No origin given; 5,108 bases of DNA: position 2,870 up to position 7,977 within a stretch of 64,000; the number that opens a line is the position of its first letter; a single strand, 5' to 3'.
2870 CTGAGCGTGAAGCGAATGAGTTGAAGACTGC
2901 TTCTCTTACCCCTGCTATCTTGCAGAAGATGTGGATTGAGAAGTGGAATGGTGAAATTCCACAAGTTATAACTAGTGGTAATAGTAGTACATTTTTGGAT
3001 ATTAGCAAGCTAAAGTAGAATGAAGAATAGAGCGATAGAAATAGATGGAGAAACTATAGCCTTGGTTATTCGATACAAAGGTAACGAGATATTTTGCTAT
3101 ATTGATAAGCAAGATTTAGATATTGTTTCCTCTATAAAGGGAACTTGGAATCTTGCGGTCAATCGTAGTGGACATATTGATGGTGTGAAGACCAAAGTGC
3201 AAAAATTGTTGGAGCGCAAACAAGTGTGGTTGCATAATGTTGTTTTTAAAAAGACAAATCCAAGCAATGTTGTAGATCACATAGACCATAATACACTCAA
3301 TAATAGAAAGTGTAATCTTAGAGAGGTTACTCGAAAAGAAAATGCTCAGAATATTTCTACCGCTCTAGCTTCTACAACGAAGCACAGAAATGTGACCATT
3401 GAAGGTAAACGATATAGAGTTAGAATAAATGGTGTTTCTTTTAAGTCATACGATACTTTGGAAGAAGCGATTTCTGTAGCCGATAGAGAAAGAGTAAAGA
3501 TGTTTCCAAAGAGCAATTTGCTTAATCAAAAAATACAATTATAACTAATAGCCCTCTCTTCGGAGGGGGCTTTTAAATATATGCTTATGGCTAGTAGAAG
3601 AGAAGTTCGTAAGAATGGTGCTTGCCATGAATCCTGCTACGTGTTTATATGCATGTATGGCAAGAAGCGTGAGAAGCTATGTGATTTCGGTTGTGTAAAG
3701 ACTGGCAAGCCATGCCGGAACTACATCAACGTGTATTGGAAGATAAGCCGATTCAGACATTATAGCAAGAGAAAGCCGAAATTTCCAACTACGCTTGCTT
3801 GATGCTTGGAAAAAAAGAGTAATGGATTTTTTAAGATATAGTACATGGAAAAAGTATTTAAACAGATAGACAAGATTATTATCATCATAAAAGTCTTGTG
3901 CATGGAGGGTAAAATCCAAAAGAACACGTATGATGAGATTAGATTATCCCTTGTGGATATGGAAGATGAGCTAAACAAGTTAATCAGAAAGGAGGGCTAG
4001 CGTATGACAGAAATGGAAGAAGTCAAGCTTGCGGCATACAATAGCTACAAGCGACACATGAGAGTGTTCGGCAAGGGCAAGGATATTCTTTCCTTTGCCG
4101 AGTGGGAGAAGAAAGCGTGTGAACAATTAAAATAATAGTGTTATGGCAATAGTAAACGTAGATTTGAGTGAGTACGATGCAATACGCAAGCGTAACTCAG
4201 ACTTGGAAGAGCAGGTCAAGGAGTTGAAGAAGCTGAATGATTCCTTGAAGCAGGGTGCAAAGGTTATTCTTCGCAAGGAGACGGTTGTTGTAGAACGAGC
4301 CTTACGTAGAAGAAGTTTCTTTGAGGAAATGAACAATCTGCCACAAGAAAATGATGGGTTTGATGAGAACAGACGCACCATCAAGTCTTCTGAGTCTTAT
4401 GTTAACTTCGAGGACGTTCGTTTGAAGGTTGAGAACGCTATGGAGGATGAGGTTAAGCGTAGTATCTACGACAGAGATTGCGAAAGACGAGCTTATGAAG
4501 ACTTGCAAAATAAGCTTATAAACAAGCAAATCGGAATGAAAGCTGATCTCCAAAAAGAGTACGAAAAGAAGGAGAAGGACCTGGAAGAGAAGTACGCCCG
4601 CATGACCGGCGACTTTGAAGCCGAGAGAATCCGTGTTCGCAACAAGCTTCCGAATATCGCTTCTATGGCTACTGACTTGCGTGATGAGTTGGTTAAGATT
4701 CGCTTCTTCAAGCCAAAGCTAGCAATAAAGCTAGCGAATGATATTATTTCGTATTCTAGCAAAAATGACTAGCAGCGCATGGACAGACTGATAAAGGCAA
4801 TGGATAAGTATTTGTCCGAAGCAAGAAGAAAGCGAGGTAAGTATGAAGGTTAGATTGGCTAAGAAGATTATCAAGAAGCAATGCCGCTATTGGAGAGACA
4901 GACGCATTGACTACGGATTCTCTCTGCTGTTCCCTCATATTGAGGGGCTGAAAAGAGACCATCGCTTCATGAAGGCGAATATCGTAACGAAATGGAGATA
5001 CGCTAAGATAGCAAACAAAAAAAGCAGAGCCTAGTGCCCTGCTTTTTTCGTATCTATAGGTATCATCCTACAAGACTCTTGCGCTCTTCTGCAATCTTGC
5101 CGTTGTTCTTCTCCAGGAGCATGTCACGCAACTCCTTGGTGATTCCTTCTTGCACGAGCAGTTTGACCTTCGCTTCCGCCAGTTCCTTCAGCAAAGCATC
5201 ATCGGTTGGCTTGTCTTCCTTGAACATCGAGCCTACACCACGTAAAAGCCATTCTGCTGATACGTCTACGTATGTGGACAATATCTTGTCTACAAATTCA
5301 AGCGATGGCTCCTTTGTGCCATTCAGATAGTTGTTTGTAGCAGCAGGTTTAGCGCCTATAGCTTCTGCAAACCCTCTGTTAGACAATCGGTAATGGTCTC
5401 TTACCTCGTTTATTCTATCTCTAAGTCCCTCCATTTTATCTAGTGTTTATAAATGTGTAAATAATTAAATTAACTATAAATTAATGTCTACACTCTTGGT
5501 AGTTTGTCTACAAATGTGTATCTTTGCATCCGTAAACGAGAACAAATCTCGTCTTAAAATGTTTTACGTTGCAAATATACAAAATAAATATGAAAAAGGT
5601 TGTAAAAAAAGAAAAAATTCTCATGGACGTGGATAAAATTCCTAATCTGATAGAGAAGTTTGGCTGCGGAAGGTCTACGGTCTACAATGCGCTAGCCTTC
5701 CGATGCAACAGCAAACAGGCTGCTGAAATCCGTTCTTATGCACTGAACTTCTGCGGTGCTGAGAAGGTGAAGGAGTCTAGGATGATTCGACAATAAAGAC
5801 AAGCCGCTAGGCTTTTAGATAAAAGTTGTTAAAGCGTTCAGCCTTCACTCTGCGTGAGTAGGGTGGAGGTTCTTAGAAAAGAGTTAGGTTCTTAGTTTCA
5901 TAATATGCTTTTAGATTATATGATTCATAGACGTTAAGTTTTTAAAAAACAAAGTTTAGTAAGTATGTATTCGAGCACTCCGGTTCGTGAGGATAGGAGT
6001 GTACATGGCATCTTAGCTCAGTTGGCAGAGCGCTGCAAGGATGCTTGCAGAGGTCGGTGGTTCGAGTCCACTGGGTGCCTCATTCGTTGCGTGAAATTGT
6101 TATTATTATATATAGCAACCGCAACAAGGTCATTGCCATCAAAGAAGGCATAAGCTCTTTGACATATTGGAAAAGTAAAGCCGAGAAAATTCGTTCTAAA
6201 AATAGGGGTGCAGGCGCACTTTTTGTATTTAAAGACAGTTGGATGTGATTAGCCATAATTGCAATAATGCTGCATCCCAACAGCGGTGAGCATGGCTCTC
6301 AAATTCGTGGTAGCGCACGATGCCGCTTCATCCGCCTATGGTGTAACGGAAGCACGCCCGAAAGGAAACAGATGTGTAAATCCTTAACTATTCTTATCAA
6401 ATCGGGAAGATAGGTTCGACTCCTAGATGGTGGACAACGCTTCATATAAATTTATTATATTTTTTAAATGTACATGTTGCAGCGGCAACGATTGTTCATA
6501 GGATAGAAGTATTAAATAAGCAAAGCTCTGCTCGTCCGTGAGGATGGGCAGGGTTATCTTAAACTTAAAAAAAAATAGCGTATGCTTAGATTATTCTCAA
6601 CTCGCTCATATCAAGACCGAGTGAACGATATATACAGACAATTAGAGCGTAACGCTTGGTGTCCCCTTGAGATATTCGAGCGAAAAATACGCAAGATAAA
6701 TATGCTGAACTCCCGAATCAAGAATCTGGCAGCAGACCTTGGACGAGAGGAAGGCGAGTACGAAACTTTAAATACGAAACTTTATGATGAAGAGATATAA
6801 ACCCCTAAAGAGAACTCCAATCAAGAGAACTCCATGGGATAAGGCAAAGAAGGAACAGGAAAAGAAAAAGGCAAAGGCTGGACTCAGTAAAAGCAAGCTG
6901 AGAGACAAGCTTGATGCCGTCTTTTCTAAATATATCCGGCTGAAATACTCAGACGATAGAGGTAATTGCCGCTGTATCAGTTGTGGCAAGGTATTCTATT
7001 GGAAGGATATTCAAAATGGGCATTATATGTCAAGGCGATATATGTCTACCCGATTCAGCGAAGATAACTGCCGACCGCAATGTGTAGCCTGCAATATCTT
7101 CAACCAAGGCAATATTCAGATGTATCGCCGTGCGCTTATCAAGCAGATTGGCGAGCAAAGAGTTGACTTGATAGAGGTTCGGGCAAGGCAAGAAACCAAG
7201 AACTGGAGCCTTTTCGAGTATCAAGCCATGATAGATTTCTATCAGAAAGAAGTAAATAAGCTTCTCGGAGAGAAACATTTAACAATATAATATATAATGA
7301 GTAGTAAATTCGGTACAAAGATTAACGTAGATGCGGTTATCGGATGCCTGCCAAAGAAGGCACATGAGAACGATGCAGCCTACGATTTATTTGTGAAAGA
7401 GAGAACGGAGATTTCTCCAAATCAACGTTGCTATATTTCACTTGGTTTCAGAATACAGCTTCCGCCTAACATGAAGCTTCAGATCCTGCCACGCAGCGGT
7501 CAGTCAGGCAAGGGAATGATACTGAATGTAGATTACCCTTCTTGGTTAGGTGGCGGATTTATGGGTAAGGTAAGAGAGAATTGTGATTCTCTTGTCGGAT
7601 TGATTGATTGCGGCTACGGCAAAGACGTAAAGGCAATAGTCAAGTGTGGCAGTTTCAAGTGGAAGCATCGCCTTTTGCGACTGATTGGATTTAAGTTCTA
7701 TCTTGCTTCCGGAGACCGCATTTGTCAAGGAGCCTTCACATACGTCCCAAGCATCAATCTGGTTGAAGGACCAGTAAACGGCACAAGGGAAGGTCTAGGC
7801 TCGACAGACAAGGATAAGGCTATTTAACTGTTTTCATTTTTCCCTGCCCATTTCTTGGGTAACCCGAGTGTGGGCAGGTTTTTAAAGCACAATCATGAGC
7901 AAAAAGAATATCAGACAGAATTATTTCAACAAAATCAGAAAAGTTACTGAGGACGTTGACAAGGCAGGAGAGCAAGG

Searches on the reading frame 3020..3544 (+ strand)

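Call 24: search_protein_families(library=phrogs, proteins=[window:3020-3544:+], max_evalue=0.001)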
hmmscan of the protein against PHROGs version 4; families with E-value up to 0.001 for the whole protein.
window:3020-3544:+ (174 aa): 7 families
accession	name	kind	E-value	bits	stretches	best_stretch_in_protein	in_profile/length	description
phrog_99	-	DNA, RNA and nucleotide metabolism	3.8e-26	93.7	1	61-164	153-262/383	HNH endonuclease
phrog_4578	-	DNA, RNA and nucleotide metabolism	5.6e-15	56.4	1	76-166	23-119/130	HNH endonuclease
phrog_3593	-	DNA, RNA and nucleotide metabolism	2e-10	41.7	1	76-169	104-204/210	HNH endonuclease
phrog_36769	-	unknown function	9.8e-07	29.4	1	61-136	232-318/367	-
phrog_374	-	DNA, RNA and nucleotide metabolism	1.6e-06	28.2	1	85-167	326-412/617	HNH endonuclease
phrog_59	-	DNA, RNA and nucleotide metabolism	3.4e-06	27.7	1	65-110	185-233/423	HNH endonuclease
phrog_959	-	DNA, RNA and nucleotide metabolism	1e-05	26.3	1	65-125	54-119/138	HNH endonuclease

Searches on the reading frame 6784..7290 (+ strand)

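Call 24: search_protein_families(library=phrogs, proteins=[window:6784-7290:+], max_evalue=0.001)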
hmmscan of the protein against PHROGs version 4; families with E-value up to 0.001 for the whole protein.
window:6784-7290:+ (168 aa): 3 families
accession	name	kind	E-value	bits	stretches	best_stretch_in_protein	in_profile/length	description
phrog_5034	-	DNA, RNA and nucleotide metabolism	1.9e-34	119.7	1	31-163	6-133/138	NinG/ Rap DNA junction specific endonuclease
phrog_171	-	DNA, RNA and nucleotide metabolism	6.1e-32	112.8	1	19-161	87-222/452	NinG/ Rap DNA junction specific endonuclease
phrog_4916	-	unknown function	0.00016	22.4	1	99-160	4-63/71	-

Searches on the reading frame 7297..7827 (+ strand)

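Call 24: search_protein_families(library=phrogs, proteins=[window:7297-7827:+], max_evalue=0.001)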
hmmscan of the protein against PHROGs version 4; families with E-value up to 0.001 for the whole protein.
window:7297-7827:+ (176 aa): 1 family
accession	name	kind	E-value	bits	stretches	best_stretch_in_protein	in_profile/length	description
phrog_135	-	DNA, RNA and nucleotide metabolism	2.4e-20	74.5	1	16-174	156-293/463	dUTPase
